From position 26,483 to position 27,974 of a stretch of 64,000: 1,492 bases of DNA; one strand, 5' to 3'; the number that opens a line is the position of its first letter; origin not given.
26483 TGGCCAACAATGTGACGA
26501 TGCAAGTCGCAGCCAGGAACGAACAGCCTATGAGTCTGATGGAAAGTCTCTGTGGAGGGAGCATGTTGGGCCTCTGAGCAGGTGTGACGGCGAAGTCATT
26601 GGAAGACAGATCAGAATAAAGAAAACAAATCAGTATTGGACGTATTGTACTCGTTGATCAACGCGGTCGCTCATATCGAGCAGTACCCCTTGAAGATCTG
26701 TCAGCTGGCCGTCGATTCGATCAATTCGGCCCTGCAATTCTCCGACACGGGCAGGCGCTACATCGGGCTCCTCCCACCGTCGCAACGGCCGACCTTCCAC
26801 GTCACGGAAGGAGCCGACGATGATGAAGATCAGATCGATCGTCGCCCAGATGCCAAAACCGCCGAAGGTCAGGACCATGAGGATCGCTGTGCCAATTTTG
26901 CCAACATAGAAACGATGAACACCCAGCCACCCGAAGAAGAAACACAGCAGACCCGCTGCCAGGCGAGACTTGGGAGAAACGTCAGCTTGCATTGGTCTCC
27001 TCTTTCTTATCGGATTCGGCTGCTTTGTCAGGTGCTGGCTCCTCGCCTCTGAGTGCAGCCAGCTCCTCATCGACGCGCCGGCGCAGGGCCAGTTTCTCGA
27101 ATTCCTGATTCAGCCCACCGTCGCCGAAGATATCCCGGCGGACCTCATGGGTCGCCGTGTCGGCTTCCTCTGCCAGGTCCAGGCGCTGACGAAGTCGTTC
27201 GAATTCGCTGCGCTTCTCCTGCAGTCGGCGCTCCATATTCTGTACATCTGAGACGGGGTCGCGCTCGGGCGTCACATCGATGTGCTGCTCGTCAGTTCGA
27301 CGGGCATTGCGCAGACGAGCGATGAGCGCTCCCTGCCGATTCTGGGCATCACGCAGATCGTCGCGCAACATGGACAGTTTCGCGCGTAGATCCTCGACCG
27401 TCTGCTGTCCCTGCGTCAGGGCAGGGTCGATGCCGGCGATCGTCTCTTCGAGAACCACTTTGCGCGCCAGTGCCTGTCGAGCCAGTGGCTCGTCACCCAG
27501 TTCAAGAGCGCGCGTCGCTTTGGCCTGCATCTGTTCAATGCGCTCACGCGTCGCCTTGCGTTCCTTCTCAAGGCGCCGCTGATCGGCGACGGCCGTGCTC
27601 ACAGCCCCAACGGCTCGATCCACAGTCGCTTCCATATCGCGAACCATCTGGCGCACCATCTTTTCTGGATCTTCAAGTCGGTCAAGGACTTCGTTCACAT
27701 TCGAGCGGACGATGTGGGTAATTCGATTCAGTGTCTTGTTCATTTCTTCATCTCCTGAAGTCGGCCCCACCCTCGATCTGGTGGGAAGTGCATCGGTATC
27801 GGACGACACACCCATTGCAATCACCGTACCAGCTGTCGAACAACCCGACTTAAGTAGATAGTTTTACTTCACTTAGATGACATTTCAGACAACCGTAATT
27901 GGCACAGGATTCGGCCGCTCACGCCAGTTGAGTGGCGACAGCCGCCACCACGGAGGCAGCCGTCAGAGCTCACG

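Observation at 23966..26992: Three consecutive membrane proteins downstream of pspA share one conserved cytoplasmic C-terminal helix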

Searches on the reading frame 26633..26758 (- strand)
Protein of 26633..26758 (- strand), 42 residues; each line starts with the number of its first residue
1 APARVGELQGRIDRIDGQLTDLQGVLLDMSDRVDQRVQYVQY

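Call 14: find_homologous_proteins(query=A3, max_evalue=10)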
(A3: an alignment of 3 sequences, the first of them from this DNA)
Query A3 (3 sequences) (42 aa, profile of the alignment): 10 proteins with E <= 10 among 10 candidates.
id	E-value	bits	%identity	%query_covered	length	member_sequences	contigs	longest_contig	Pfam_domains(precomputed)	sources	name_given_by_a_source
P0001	8.1e-20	88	100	100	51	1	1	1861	-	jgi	-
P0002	7.8e-9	53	35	74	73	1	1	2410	-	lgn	-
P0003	8.0e-9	53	40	64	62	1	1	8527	-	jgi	jgi:hypothetical protein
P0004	1.1e-8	52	-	-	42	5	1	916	-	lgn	-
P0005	1.5e-8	52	55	26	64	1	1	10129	-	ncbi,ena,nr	ncbi:MAG: hypothetical protein O2782_21180 [bacterium]|nr:hypothetical protein [bacterium]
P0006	2.1e-8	51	-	-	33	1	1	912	-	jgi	jgi:hypothetical protein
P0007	1.1e-7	49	55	26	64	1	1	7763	-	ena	-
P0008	7.5e-7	46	55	26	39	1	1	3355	-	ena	-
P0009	1.3e-6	46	34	69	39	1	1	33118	-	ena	-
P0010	7.9e-4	37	-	-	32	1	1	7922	-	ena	-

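Call 16: search_protein_families(library=pfam, proteins=[P0002, P0003, P0005, P0007, P0004], max_evalue=10)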
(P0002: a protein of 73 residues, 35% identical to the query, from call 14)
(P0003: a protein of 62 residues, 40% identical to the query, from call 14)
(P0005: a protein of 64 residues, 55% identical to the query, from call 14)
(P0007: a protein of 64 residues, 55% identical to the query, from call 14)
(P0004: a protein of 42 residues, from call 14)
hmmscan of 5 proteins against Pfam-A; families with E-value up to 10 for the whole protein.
P0002 (73 aa): 0 families

P0003 (62 aa): 0 families

P0005 (64 aa): 2 families
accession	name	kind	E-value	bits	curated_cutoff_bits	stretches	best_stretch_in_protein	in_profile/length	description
PF09278.17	MerR-DNA-bind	-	0.086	13.9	25.4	1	3-48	14-63/65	MerR, DNA binding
PF00070.33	Pyr_redox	-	0.15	13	22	1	6-59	25-71/82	Pyridine nucleotide-disulphide oxidoreductase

P0007 (64 aa): 1 family
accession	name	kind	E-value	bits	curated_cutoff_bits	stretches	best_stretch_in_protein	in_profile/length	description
PF09278.17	MerR-DNA-bind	-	0.011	16.8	25.4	1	7-48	18-63/65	MerR, DNA binding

P0004 (42 aa): 0 families

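Call 17: find_encoding_contigs(protein=P0009, flank=10000, max_places=4)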
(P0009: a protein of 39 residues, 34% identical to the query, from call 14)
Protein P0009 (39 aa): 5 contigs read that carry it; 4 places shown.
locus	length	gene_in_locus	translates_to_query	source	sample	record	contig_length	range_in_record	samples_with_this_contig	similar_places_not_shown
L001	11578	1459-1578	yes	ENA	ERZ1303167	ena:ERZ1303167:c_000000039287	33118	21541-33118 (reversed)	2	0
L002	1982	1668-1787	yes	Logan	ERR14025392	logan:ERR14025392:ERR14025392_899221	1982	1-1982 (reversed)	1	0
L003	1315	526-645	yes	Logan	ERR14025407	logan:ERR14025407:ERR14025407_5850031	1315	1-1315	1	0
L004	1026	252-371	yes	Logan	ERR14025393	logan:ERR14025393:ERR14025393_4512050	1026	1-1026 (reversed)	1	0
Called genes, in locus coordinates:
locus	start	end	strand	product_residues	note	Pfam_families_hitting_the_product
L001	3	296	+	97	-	?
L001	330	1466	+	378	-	-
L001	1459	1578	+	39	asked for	-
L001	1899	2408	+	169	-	-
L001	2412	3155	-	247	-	PF03009:GDPD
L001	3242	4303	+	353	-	PF01408:GFO_IDH_MocA, PF02894:GFO_IDH_MocA_C, PF22725:GFO_IDH_MocA_C3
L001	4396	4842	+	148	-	PF01839:FG-GAP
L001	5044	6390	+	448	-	PF13517:FG-GAP_3 (faint), PF01839:FG-GAP (weak), PF18962:Por_Secre_tail (weak), PF13860:FlgD_ig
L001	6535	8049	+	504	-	PF00474:SSF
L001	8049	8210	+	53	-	-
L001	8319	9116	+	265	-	PF00106:adh_short, PF08659:KR, PF23441:SDR, PF13561:adh_short_C2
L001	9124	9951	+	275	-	PF12146:Hydrolase_4 (weak), PF00561:Abhydrolase_1 (faint)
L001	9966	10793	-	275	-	PF01261:AP_endonuc_2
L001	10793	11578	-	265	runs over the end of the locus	PF05721:PhyH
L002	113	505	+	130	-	PF05154:TM2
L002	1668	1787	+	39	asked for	-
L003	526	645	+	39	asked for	-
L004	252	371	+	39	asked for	-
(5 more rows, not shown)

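Call 18: find_encoding_contigs(protein=P0005, flank=10000, max_places=4)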
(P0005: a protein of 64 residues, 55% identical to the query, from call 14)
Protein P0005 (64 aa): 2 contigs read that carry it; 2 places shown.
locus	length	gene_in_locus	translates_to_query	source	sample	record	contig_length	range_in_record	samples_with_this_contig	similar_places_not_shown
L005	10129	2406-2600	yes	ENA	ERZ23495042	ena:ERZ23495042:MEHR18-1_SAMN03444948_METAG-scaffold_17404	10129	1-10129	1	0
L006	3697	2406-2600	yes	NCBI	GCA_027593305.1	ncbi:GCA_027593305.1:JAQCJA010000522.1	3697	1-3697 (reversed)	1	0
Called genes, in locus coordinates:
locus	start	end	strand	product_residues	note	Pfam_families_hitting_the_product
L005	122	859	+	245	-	PF04012:PspA_IM30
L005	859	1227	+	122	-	PF05154:TM2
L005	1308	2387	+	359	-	-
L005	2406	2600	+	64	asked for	-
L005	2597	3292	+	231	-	-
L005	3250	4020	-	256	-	PF03009:GDPD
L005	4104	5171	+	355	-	PF01408:GFO_IDH_MocA, PF02894:GFO_IDH_MocA_C, PF22725:GFO_IDH_MocA_C3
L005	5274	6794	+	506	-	PF00474:SSF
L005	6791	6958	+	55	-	-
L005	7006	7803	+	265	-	PF00106:adh_short, PF08659:KR, PF23441:SDR, PF13561:adh_short_C2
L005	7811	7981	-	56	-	-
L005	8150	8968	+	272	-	PF02129:Peptidase_S15 (weak), PF00561:Abhydrolase_1 (weak), PF12146:Hydrolase_4 (weak), PF12697:Abhydrolase_6 (weak)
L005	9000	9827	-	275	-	PF01261:AP_endonuc_2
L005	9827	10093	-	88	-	PF05721:PhyH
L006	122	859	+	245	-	PF04012:PspA_IM30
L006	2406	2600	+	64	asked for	-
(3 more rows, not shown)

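Call 24: find_encoding_contigs(protein=P0002, flank=10000, max_places=4)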
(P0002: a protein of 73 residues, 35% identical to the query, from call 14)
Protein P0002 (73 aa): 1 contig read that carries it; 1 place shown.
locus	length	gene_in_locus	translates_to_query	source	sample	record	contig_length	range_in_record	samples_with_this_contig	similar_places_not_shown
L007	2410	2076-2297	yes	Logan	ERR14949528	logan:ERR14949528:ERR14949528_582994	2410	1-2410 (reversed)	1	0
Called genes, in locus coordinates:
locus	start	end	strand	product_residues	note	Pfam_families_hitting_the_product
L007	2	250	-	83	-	?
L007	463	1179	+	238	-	PF04012:PspA_IM30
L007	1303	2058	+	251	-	PF06452:CBM9_1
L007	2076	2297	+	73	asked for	-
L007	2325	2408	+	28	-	?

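Call 25: find_encoding_contigs(protein=P0003, flank=10000, max_places=4)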
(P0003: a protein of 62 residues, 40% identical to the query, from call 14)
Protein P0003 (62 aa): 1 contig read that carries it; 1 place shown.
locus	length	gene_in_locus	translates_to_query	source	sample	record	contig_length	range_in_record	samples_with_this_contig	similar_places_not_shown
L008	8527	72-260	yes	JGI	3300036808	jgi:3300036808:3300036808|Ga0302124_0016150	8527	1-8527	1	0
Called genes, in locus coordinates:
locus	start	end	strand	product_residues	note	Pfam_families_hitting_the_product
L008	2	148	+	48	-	?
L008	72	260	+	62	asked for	-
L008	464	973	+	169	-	-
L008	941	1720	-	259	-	PF03009:GDPD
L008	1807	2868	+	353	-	PF01408:GFO_IDH_MocA, PF02894:GFO_IDH_MocA_C, PF22725:GFO_IDH_MocA_C3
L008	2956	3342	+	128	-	PF01839:FG-GAP (faint)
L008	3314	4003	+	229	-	PF01839:FG-GAP (weak)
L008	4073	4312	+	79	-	-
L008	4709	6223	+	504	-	PF00474:SSF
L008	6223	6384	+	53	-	-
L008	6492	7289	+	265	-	PF00106:adh_short, PF08659:KR, PF23441:SDR, PF13561:adh_short_C2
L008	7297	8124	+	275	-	PF12146:Hydrolase_4 (weak), PF00561:Abhydrolase_1 (faint), PF12697:Abhydrolase_6 (weak)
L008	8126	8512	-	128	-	PF01261:AP_endonuc_2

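Call 26: find_encoding_contigs(protein=P0010, flank=10000, max_places=4)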
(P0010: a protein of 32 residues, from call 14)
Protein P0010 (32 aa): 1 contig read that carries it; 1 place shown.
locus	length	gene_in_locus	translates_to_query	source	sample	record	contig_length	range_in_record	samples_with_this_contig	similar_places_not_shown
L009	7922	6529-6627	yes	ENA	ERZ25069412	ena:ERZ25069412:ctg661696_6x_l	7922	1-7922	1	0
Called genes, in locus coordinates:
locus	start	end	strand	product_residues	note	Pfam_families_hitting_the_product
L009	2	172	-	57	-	?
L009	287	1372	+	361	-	PF00588:SpoU_methylase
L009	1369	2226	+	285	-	PF01546:Peptidase_M20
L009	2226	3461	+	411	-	PF01979:Amidohydro_1, PF07969:Amidohydro_3 (weak)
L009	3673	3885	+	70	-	-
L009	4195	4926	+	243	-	PF04012:PspA_IM30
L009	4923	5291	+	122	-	PF05154:TM2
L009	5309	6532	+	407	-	-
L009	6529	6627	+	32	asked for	-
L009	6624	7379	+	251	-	-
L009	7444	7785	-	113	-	PF06537:DHOR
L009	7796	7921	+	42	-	?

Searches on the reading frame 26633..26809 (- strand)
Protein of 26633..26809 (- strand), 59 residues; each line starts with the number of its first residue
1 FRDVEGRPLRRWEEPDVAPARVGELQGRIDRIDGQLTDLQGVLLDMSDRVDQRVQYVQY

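Call 6: search_protein_families(library=pfam, proteins=[window:26633-26809:-], max_evalue=10)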
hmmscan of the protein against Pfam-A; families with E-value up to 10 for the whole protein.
seq(59 aa): 1 family
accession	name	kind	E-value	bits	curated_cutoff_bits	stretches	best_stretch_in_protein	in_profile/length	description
PF23100.1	DUF2096_N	-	0.13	13.1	26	1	26-54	50-78/96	DUF2096 N-terminal four-helical bundle domain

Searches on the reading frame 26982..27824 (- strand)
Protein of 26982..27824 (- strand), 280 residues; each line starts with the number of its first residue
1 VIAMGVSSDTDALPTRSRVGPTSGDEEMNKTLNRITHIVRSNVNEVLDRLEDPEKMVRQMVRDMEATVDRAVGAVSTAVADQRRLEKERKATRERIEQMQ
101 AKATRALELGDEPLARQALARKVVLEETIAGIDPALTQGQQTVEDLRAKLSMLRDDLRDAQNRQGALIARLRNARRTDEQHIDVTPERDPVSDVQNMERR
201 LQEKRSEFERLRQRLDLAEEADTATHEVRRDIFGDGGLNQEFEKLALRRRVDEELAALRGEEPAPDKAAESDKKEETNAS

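Call 3: search_protein_families(library=pfam, proteins=[window:26982-27824:-], max_evalue=1)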
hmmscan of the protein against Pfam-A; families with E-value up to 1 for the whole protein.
window:26982-27824:- (280 aa): 15 families
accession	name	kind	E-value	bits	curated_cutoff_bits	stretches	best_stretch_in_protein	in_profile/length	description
PF04012.17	PspA_IM30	-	8.1e-31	107.8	33.9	1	32-261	3-217/220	PspA/IM30 family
PF04102.17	SlyX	-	0.012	16.7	30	1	124-166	14-56/67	SlyX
PF22560.2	GMT-wHTH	-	0.02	15.7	27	0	28-52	48-71/82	GMT-like wHTH domain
PF15466.11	DUF4635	-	0.03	14.3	27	1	27-73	79-125/134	Domain of unknown function (DUF4635)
PF07303.18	Occludin_ELL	-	0.059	14.6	31.2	0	83-157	25-96/101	Occludin homology domain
PF09989.15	DUF2229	-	0.11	12.5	29.4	1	41-105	117-181/218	CoA enzyme activase uncharacterised domain (DUF2229)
PF04513.17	Baculo_PEP_C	-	0.14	12.7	38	0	21-81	11-78/140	Baculovirus polyhedron envelope protein, PEP, C terminus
PF21521.3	MYO6_lever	-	0.25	12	27.3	1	42-98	80-136/141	Myosin VI, lever arm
PF08702.15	Fib_alpha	-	0.25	12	29.9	0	139-216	33-112/143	Fibrinogen alpha/beta chain family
PF05659.16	RPW8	-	0.25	11.4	30.4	0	191-221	48-78/139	Arabidopsis broad-spectrum mildew resistance protein RPW8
PF05549.16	Allexi_40kDa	-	0.27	11.2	26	0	30-105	49-126/271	Allexivirus 40kDa protein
PF06320.18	GCN5L1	-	0.4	11.4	23.9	1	56-104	23-71/114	GCN5-like protein 1 (GCN5L1)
PF03732.24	Retrotrans_gag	-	0.46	11.2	24.1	0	136-173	56-93/97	Retrotransposon gag protein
PF04859.17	DUF641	-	0.54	11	27.6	1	141-223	45-122/127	Plant protein of unknown function (DUF641)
PF12329.13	TMF_DNA_bd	-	0.66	10.4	35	0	192-219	47-74/74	TATA element modulatory factor 1 DNA binding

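Call 4: search_protein_families(library=ncbifam, proteins=[window:26982-27824:-], max_evalue=1)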
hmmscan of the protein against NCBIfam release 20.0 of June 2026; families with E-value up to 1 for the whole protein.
window:26982-27824:- (280 aa): 7 families
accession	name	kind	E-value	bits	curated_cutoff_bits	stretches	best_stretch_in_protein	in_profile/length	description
TIGR02977.1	phageshock_pspA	equivalog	2.7e-27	95.9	242.95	1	33-260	5-215/219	phage shock protein PspA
NF045984.1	StressProtLiaH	equivalog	1.1e-18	67.8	380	1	32-252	3-218/225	stress responsive protein LiaH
NF007974.0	PRK10698.1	equivalog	5.9e-17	62.1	336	1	33-259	5-214/222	phage shock protein PspA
TIGR02169.1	SMC_prok_A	equivalog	0.002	15.8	729.4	1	26-227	262-457/1165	chromosome segregation protein SMC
TIGR04211.1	SH3_and_anchor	equivalog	0.049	13.2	65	1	125-214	71-161/198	TIGR04211 family SH3 domain-containing protein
NF008510.0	PRK11427.1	equivalog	0.15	10.5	821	1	53-165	179-291/683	multidrug efflux transporter permease subunit MdtO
NF010535.0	PRK13923.1-3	equivalog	0.18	11.6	257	0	192-225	134-167/193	sporulation-specific transcriptional regulator GerR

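Call 59: list_cluster_members(proteins=[L029:6764-7459:+, L031:5725-6399:+, L028:3557-4240:+, L034:3724-4404:+, L037:5399-6076:+, L029:9751-11175:+, L031:11662-13065:+, window:26985-27743:-, window:24984-26564:-, L029:7515-7973:+])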
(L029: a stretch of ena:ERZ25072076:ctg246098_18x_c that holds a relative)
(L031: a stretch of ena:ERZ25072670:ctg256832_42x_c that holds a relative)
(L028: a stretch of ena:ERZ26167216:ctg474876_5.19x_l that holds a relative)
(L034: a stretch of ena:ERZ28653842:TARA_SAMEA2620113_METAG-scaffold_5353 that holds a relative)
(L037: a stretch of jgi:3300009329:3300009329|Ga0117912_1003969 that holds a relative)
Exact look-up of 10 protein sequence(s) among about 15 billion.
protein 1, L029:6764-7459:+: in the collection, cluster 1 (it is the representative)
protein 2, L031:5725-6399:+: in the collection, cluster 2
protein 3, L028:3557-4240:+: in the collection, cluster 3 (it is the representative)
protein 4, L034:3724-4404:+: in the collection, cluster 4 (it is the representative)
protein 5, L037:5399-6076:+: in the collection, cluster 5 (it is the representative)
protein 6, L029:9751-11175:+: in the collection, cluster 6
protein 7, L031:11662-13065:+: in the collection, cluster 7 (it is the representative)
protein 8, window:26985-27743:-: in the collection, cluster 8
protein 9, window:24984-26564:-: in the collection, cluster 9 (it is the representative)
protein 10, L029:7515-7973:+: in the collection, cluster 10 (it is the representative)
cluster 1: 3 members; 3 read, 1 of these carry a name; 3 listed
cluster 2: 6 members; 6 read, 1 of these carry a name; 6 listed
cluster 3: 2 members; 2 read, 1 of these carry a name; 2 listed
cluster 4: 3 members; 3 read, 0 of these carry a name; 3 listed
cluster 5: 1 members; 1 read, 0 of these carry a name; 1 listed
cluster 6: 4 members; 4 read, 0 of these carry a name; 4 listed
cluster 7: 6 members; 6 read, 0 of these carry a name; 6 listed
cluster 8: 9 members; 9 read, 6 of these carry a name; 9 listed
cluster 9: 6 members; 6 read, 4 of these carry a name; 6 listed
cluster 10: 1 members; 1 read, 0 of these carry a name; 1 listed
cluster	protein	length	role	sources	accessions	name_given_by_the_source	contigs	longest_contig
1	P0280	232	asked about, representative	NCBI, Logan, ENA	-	-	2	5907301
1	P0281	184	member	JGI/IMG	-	phage shock protein A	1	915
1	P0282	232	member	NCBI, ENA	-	-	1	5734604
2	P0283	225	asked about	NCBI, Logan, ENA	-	-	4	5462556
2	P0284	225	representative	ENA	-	-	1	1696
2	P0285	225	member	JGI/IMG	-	phage shock protein A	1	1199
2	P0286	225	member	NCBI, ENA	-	-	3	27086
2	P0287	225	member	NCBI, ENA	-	-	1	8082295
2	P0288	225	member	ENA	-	-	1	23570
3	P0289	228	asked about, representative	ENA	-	-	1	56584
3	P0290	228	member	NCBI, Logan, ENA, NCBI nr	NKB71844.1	MAG: hypothetical protein GKR89_32610 [Candidatus Latescibacteria bacterium] | hypothetical protein [Candidatus Latescibacterota bacterium]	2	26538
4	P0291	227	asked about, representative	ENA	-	-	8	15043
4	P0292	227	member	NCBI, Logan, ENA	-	-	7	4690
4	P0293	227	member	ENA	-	-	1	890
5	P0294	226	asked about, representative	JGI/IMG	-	-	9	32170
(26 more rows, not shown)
